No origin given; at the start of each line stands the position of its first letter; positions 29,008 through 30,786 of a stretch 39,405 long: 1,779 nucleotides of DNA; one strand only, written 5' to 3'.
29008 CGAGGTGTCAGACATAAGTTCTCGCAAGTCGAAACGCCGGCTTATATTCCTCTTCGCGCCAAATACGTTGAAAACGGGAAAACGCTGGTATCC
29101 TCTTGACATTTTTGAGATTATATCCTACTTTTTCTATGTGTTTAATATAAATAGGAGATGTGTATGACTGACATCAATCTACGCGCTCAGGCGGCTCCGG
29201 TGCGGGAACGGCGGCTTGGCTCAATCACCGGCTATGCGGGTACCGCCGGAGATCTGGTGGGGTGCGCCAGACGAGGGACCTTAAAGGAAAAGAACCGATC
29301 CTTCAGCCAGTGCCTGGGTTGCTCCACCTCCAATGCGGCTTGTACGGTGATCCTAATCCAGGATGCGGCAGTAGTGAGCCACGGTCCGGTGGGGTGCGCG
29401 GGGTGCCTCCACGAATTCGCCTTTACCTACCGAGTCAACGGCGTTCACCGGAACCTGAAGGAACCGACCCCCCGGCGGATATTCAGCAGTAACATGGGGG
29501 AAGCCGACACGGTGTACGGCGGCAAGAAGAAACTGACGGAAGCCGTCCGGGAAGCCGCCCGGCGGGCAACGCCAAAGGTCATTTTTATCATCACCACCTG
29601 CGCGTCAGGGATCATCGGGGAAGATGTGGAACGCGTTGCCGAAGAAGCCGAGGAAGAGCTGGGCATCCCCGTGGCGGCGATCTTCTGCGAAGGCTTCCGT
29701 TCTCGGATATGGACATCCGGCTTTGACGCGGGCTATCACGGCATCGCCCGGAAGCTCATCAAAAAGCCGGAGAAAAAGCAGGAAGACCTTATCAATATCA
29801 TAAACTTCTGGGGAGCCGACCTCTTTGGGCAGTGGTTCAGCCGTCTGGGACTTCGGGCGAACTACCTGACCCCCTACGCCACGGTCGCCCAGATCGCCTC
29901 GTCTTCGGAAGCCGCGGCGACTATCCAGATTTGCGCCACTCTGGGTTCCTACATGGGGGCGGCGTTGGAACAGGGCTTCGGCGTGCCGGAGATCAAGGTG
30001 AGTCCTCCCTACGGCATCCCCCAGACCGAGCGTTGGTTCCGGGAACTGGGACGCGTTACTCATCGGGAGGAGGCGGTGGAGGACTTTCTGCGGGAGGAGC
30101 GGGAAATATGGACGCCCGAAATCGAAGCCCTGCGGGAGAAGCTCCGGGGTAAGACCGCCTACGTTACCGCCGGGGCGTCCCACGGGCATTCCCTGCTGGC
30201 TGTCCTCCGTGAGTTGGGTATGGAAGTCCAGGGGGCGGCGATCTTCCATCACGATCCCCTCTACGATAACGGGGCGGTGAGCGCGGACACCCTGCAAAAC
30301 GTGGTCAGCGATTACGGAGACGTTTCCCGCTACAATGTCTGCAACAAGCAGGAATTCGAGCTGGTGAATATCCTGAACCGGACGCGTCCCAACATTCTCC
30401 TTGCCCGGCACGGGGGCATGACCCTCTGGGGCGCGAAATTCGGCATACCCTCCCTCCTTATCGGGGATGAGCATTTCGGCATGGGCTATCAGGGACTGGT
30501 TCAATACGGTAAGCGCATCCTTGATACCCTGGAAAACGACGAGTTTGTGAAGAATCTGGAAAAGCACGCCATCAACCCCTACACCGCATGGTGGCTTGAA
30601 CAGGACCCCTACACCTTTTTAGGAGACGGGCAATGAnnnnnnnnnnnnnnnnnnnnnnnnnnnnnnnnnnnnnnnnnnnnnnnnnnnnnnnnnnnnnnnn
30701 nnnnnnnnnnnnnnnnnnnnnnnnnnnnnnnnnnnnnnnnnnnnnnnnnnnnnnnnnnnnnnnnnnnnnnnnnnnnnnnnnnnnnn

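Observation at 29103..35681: Nitrogenase-like D/K pair without NifH or NifB, fused into one operon with metNIQ and O-acetylhomoserine sulfhydrylase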

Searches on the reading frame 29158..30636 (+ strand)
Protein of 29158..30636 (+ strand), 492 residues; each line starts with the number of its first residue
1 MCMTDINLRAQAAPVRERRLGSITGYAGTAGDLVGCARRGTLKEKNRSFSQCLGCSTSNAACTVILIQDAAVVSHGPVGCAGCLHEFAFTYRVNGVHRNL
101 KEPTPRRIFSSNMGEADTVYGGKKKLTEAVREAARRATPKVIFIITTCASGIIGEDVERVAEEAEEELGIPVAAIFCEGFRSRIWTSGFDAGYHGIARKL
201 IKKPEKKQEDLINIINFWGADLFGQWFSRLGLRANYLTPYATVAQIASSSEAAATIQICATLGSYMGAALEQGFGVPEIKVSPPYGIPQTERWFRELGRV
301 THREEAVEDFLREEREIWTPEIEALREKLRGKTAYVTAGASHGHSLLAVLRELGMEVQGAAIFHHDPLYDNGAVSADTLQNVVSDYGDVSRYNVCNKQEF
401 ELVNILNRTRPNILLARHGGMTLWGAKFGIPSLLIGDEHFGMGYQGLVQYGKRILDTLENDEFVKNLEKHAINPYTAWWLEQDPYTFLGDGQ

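Call 3: search_protein_families(library=pfam, proteins=[window:29158-30636:+])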
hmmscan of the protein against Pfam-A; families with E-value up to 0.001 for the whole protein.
window:29158-30636:+ (492 aa): 1 family
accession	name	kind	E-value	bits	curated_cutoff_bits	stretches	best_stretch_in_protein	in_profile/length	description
PF00148.24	Oxidored_nitro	-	2e-83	281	28.6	1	55-458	1-398/399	Nitrogenase component 1 type Oxidoreductase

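Call 4: search_protein_families(library=ncbifam, proteins=[window:29158-30636:+])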
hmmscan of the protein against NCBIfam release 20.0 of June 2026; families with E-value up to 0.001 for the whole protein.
window:29158-30636:+ (492 aa): 16 families
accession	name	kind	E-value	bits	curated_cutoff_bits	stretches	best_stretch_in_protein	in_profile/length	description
TIGR01283.1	nifE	equivalog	2.2e-48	165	505.1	1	52-460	42-447/459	nitrogenase iron-molybdenum cofactor biosynthesis protein NifE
TIGR01862.1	N2-ase-Ialpha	subfamily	1.7e-46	158.8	486.05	1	54-460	35-439/444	nitrogenase component I subunit alpha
TIGR01282.1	nifD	equivalog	7.4e-37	127.1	653.55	1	66-414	62-408/466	nitrogenase molybdenum-iron protein alpha chain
TIGR01284.1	alt_nitrog_alph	subfamily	3.9e-35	121.2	512.8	1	54-459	45-445/457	nitrogenase subunit alpha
NF011047.0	PRK14477.1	equivalog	2.3e-34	118.4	1229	1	53-470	34-449/917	bifunctional nitrogenase iron-molybdenum cofactor biosynthesis protein NifEN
TIGR01860.1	VNFD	equivalog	2.2e-25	89.3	823.1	1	54-455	47-443/461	nitrogenase vanadium-iron protein, alpha chain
TIGR01861.1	ANFD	equivalog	1.7e-19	69.7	873.8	1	28-456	23-445/513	nitrogenase iron-iron protein, alpha chain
TIGR02932.1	vnfK_nitrog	equivalog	2.6e-19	69.4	873.95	2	50-218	11-175/457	V-containing nitrogenase subunit beta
TIGR01278.1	DPOR_BchB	equivalog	1.4e-18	67.1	490.35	1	111-472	58-426/512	ferredoxin:protochlorophyllide reductase (ATP-dependent) subunit B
NF002768.0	PRK02842.1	equivalog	9.5e-16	57.7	324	1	122-361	80-317/423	ferredoxin:protochlorophyllide reductase (ATP-dependent) subunit N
TIGR02931.1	anfK_nitrog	equivalog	2.3e-13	49.7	853.85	1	44-218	6-178/461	Fe-only nitrogenase subunit beta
TIGR03282.1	methan_mark_13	equivalog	2.7e-13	49.7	268.4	1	70-167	20-104/352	Ni-sirohydrochlorin a,c-diamide reductive cyclase catalytic subunit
NF002789.0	PRK02910.1-3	equivalog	1.5e-12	47.2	509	1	116-363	63-331/535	ferredoxin:protochlorophyllide reductase (ATP-dependent) subunit B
TIGR01286.1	nifK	equivalog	1.6e-12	46.7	427.3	1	91-216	98-227/516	nitrogenase molybdenum-iron protein subunit beta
TIGR01279.1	DPOR_bchN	equivalog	1.8e-12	46.9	419.95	1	113-362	58-305/407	ferredoxin:protochlorophyllide reductase (ATP-dependent) subunit N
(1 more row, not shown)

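Call 7: find_homologous_proteins(query=window:29158-30636:+, max_evalue=1e-10)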
Query window:29158-30636:+ (492 aa): 1045 proteins with E <= 1e-10 among 8000 candidates; the best 120 are listed.
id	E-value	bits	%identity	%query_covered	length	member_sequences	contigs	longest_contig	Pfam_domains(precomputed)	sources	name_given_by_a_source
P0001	0.0e+0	1132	100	100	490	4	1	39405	PF00148.25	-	-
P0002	4.7e-287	970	83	100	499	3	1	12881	PF00148.25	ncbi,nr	ncbi:MAG: nitrogenase [Treponema sp.]|nr:nitrogenase [Treponema sp.]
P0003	5.9e-286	967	84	100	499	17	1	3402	PF00148.25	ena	-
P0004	1.1e-284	962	82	100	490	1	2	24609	PF00148.25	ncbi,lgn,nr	ncbi:nitrogenase [Spirochaetia bacterium]|nr:nitrogenase [Spirochaetia bacterium] GHU33232.1 nitroge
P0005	8.7e-283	956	83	99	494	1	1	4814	PF00148.25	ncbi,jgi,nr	ncbi:MAG: nitrogenase [Treponema sp.]|jgi:nitrogenase molybdenum-iron protein alpha chain|nr:nitroge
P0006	4.8e-282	954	83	99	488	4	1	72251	PF00148.25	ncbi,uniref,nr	ncbi:nitrogenase component 1 [Treponema primitia]|uniref:nitrogenase component 1 n=1 Tax=Treponema p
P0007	3.6e-279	944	82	99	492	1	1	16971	PF00148.25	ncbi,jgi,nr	ncbi:MAG: nitrogenase [Treponema sp.]|jgi:nitrogenase molybdenum-iron protein alpha chain|nr:nitroge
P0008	4.4e-277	937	81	99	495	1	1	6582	PF00148.25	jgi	jgi:nitrogenase molybdenum-iron protein alpha chain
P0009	5.3e-277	937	80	99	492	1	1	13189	PF00148.25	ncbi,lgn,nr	ncbi:nitrogenase [Spirochaetia bacterium]|nr:nitrogenase [Spirochaetia bacterium]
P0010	1.6e-275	932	80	99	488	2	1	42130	PF00148.25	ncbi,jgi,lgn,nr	ncbi:MAG: nitrogenase [Treponema sp.]|jgi:nitrogenase molybdenum-iron protein alpha chain|nr:nitroge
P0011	2.7e-275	931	82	98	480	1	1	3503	PF00148.25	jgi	jgi:nitrogenase molybdenum-iron protein alpha chain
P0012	2.3e-273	925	79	99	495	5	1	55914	PF00148.25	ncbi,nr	ncbi:nitrogenase [Spirochaetia bacterium]|nr:nitrogenase [Spirochaetia bacterium]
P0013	3.5e-273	924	80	99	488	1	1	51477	PF00148.25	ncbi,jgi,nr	ncbi:MAG: nitrogenase [Spirochaetaceae bacterium]|jgi:nitrogenase molybdenum-iron protein alpha chai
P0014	1.4e-272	922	80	99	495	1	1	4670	PF00148.25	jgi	jgi:nitrogenase molybdenum-iron protein alpha chain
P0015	8.1e-272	920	79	99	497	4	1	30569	PF00148.25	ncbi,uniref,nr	ncbi:nitrogenase component 1 [Treponema endosymbiont of Eucomonympha sp.]|uniref:nitrogenase compone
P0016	3.4e-270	915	79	99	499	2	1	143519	PF00148.25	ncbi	ncbi:MAG: nitrogenase [Treponematales bacterium]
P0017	2.2e-269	912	79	99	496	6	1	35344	PF00148.25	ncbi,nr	ncbi:MAG: nitrogenase [Treponema sp.]|nr:nitrogenase [Treponema sp.]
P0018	3.6e-268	908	78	99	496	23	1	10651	PF00148.25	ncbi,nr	ncbi:MAG: nitrogenase [Treponema sp.]|nr:nitrogenase [Treponema sp.]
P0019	1.0e-266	903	78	99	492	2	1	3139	PF00148.25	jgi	jgi:nitrogenase molybdenum-iron protein alpha chain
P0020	1.0e-266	903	78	99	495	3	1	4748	PF00148.25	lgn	-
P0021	2.0e-266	902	78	99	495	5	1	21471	PF00148.25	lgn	-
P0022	2.1e-265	899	77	99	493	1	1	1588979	PF00148.25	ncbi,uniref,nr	ncbi:nitrogenase component 1 [Endomicrobium proavitum]|uniref:Nitrogenase alpha subunit n=1 Tax=Endo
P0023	4.1e-265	898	77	99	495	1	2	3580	PF00148.25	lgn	-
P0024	8.4e-265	897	77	99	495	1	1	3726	PF00148.25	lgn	-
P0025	4.3e-264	894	76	99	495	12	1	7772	PF00148.25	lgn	-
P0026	8.9e-263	890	77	99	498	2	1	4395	PF00148.25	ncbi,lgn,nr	ncbi:MAG: nitrogenase [Spirochaetaceae bacterium]|nr:nitrogenase [Spirochaetaceae bacterium]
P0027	1.2e-262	890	77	99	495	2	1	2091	PF00148.25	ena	-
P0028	3.3e-258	875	75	99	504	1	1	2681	PF00148.25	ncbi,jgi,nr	ncbi:MAG: nitrogenase [Treponema sp.]|jgi:nitrogenase molybdenum-iron protein alpha chain|nr:nitroge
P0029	1.1e-254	863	73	100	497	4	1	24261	PF00148.25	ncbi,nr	ncbi:MAG: hypothetical protein LBT31_08590 [Synergistaceae bacterium]|nr:hypothetical protein [Syner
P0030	3.3e-254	862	74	99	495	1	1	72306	PF00148.25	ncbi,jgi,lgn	jgi:nitrogenase molybdenum-iron protein alpha chain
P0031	7.2e-254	861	73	99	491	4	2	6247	PF00148.25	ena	-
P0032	1.1e-253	860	73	100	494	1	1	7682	PF00148.25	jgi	jgi:nitrogenase molybdenum-iron protein alpha chain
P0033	6.1e-253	858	72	100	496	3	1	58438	PF00148.25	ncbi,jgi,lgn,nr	ncbi:MAG: hypothetical protein LBD46_08770 [Endomicrobium sp.]|jgi:nitrogenase molybdenum-iron prote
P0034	4.3e-252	855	75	99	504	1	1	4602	PF00148.25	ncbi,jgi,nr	ncbi:MAG: nitrogenase [Treponema sp.]|jgi:nitrogenase molybdenum-iron protein alpha chain|nr:nitroge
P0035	8.4e-252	854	74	99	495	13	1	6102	PF00148.25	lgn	-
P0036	1.7e-251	853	73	99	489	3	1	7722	PF00148.25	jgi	jgi:nitrogenase molybdenum-iron protein alpha chain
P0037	3.9e-251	852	73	99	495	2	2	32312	PF00148.25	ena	-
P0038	1.0e-250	850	73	99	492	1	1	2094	PF00148.25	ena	-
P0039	2.5e-250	849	73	99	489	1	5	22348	PF00148.25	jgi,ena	jgi:nitrogenase molybdenum-iron protein alpha chain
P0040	2.5e-250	849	73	99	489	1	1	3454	PF00148.25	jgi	-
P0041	3.1e-250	849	72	99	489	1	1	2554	PF00148.25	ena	-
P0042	3.1e-250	849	72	99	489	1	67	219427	PF00148.25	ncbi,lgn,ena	-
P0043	6.8e-250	848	72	99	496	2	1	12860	PF00148.25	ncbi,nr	ncbi:MAG: hypothetical protein LBC93_03150 [Synergistaceae bacterium]|nr:hypothetical protein [Syner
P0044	1.1e-249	847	72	99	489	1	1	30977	PF00148.25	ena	-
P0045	1.7e-249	846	73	99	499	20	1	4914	PF00148.25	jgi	jgi:nitrogenase molybdenum-iron protein alpha chain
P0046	2.5e-249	846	72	99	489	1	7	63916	PF00148.25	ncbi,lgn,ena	-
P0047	2.5e-249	846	72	99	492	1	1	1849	PF00148.25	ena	-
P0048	3.0e-249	846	72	99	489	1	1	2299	PF00148.25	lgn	-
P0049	3.8e-249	845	73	100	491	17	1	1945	PF00148.25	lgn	-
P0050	3.9e-249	845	72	99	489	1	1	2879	PF00148.25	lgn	-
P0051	1.8e-248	843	72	99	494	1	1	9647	PF00148.25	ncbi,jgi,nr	ncbi:MAG: hypothetical protein LBQ47_07555 [Endomicrobium sp.]|jgi:nitrogenase molybdenum-iron prote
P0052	1.8e-248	843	71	99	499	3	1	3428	PF00148.25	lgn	-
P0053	5.7e-248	841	73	99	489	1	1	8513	PF00148.25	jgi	jgi:nitrogenase molybdenum-iron protein alpha chain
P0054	1.0e-247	841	72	100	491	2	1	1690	PF00148.25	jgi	jgi:nitrogenase molybdenum-iron protein alpha chain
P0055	3.0e-247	839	73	99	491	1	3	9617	PF00148.25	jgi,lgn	jgi:Nitrogenase molybdenum-iron protein, alpha and beta chains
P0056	5.2e-246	835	72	99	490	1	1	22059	PF00148.25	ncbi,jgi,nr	ncbi:MAG: hypothetical protein LBO82_09085 [Synergistaceae bacterium]|jgi:nitrogenase molybdenum-iro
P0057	5.5e-246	835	72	99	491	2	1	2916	PF00148.25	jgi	jgi:nitrogenase molybdenum-iron protein alpha chain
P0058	1.3e-245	834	71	99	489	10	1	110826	PF00148.25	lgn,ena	-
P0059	1.6e-245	833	71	99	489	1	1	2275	PF00148.25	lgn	-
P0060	2.0e-244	830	72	99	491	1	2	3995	PF00148.25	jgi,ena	jgi:nitrogenase molybdenum-iron protein alpha chain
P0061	2.1e-244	830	72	100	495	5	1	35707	PF00148.25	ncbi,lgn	-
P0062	2.4e-244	829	73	99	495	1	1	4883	PF00148.25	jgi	-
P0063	1.4e-243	827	72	99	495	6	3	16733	PF00148.25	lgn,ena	-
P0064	3.4e-243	826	72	99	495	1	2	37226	PF00148.25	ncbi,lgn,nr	ncbi:MAG: nitrogenase component 1 [Holophaga sp.]|nr:nitrogenase component 1 [Holophaga sp.]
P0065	2.4e-242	823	71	99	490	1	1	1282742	PF00148.25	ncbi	ncbi:MAG: nitrogenase component 1 [Oscillospiraceae bacterium]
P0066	7.0e-242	821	71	99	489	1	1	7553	PF00148.25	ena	-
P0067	8.9e-242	821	72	99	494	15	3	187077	PF00148.25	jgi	jgi:nitrogenase molybdenum-iron protein alpha chain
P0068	1.7e-241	820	71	99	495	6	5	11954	PF00148.25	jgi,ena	jgi:nitrogenase molybdenum-iron protein alpha chain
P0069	2.1e-241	820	71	99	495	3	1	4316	PF00148.25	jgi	jgi:nitrogenase molybdenum-iron protein alpha chain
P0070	3.6e-241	819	71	99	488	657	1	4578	PF00148.25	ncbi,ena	-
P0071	4.1e-241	819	70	100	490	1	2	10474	PF00148.25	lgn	-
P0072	8.8e-241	818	71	99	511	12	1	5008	PF00148.25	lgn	-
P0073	1.5e-240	817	69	99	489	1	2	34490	PF00148.25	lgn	-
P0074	1.9e-240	816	71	99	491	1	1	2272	PF00148.25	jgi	jgi:nitrogenase molybdenum-iron protein alpha chain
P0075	2.1e-240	816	71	99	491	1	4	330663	PF00148.25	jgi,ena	jgi:nitrogenase molybdenum-iron protein alpha chain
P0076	2.9e-240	816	69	99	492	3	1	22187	PF00148.25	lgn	-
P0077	7.4e-240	815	69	100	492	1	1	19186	PF00148.25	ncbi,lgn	-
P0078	8.5e-240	814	69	100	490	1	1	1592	PF00148.25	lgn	-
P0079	1.3e-239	814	69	100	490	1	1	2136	PF00148.25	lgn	-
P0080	1.6e-239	813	70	100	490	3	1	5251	PF00148.25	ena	-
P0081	2.5e-239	813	71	99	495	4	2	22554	PF00148.25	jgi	jgi:nitrogenase molybdenum-iron protein alpha chain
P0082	3.6e-239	812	69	100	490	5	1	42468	PF00148.25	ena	-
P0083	1.7e-238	810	70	99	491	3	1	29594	PF00148.25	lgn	-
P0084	2.0e-238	810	70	99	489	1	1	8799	PF00148.25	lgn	-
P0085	3.1e-238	809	69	100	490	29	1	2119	PF00148.25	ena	-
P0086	3.3e-238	809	69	99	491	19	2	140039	PF00148.25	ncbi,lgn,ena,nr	ncbi:MAG: nitrogenase [Oscillospiraceae bacterium]|nr:nitrogenase [Oscillospiraceae bacterium]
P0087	3.3e-238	809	69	100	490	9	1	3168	PF00148.25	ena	-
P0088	7.5e-238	808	69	98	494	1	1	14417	PF00148.25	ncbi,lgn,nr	ncbi:nitrogenase [Clostridia bacterium]|nr:nitrogenase [Clostridia bacterium]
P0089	1.6e-237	807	69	100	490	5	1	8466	PF00148.25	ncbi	ncbi:MAG: nitrogenase component 1 [Candidatus Ornithomonoglobus sp.]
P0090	1.6e-237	807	69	100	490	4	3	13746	PF00148.25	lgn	-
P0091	2.0e-237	807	69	100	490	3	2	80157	PF00148.25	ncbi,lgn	-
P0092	2.6e-237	806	70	98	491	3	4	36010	PF00148.25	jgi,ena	-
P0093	2.7e-237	806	68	100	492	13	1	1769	PF00148.25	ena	-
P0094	4.4e-237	805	68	100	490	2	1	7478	PF00148.25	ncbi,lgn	-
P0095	7.3e-237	805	68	100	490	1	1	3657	PF00148.25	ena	-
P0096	9.9e-237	804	69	99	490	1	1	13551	PF00148.25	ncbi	-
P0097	1.1e-236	804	70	99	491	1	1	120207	PF00148.25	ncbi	-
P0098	1.4e-236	804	71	99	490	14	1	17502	PF00148.25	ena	-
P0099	9.0e-236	801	69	99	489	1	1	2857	PF00148.25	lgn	-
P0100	1.0e-235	801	69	100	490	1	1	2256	PF00148.25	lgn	-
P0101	1.1e-235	801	70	99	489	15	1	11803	PF00148.25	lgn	-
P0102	1.4e-234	797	68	99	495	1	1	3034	PF00148.25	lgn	-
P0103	1.6e-234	797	67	100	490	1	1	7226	PF00148.25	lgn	-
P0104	4.8e-234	795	68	100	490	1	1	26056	PF00148.25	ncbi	-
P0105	5.9e-234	795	76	88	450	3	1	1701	PF00148.25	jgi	jgi:nitrogenase molybdenum-iron protein alpha chain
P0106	1.6e-233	794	67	100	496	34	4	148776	PF00148.25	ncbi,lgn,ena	-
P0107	5.8e-233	792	67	100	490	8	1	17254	PF00148.25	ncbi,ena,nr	ncbi:MAG: nitrogenase [Oscillospiraceae bacterium]|nr:nitrogenase [Oscillospiraceae bacterium]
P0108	7.9e-233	791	68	99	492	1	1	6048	PF00148.25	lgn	-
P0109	8.6e-233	791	66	100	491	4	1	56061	PF00148.25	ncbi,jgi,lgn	jgi:nitrogenase molybdenum-iron protein alpha chain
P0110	1.3e-232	791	66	100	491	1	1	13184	PF00148.25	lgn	-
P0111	1.7e-232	790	66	100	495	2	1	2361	PF00148.25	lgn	-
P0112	2.1e-232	790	66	100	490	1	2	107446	PF00148.25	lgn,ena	-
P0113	2.3e-232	790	66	99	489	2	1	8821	PF00148.25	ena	-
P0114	3.1e-232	789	66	99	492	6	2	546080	PF00148.25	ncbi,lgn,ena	-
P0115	3.6e-232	789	66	99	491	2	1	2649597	PF00148.25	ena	-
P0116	3.9e-232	789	74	89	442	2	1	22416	PF00148.25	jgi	jgi:nitrogenase molybdenum-iron protein alpha chain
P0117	7.0e-232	788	67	99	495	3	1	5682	PF00148.25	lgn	-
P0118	8.1e-232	788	66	100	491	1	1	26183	PF00148.25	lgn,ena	-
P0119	4.7e-231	786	66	100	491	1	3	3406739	PF00148.25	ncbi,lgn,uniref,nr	ncbi:oxidoreductase/nitrogenase component 1 [Syntrophobotulus glycolicus DSM 8271]|uniref:Oxidoreduc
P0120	5.2e-231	785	66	99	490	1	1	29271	PF00148.25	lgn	-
